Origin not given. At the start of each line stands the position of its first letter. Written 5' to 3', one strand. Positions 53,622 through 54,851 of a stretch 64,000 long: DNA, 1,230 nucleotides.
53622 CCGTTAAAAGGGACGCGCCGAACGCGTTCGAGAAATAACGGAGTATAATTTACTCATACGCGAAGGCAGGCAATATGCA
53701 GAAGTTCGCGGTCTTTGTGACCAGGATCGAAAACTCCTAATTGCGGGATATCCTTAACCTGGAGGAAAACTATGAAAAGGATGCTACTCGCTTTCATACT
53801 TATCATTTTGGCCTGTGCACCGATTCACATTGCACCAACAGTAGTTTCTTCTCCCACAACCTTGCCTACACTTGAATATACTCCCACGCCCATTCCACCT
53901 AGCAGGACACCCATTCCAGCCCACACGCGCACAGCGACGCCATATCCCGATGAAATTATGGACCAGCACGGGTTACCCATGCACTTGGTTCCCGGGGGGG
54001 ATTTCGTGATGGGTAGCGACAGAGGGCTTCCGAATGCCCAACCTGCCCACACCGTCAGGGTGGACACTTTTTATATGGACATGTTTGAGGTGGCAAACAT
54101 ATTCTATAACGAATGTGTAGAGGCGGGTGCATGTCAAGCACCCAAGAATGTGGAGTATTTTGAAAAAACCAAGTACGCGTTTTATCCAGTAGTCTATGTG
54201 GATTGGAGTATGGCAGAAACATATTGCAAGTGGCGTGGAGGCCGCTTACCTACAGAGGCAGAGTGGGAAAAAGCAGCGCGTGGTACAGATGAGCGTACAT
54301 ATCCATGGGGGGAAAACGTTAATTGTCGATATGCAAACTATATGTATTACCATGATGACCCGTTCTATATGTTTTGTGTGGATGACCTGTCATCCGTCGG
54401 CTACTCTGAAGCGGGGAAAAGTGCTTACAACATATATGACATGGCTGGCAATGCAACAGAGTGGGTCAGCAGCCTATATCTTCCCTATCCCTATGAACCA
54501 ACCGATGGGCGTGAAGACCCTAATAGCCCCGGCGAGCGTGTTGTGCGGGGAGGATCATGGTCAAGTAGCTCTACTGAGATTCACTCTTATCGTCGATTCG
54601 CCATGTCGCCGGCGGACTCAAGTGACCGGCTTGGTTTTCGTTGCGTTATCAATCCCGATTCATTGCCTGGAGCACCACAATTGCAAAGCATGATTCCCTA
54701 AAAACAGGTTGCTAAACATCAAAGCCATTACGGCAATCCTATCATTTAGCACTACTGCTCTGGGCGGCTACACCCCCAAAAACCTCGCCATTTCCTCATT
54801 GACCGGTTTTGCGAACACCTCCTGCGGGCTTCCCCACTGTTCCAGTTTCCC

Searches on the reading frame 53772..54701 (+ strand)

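Call 39: search_protein_families(library=padloc, proteins=[window:53772-54701:+], max_evalue=0.000001)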
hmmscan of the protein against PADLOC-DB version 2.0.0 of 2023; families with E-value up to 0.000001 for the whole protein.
window:53772-54701:+ (309 aa): 0 families

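Call 40: search_protein_families(library=pfam, proteins=[window:53772-54701:+], max_evalue=0.0001)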
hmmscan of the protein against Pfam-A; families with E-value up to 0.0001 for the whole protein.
window:53772-54701:+ (309 aa): 1 family
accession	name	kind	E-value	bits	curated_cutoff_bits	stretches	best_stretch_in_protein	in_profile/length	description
PF03781.23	FGE-sulfatase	-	2.2e-46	159.1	23.3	1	70-292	5-254/255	Sulfatase-modifying factor enzyme 1-like domain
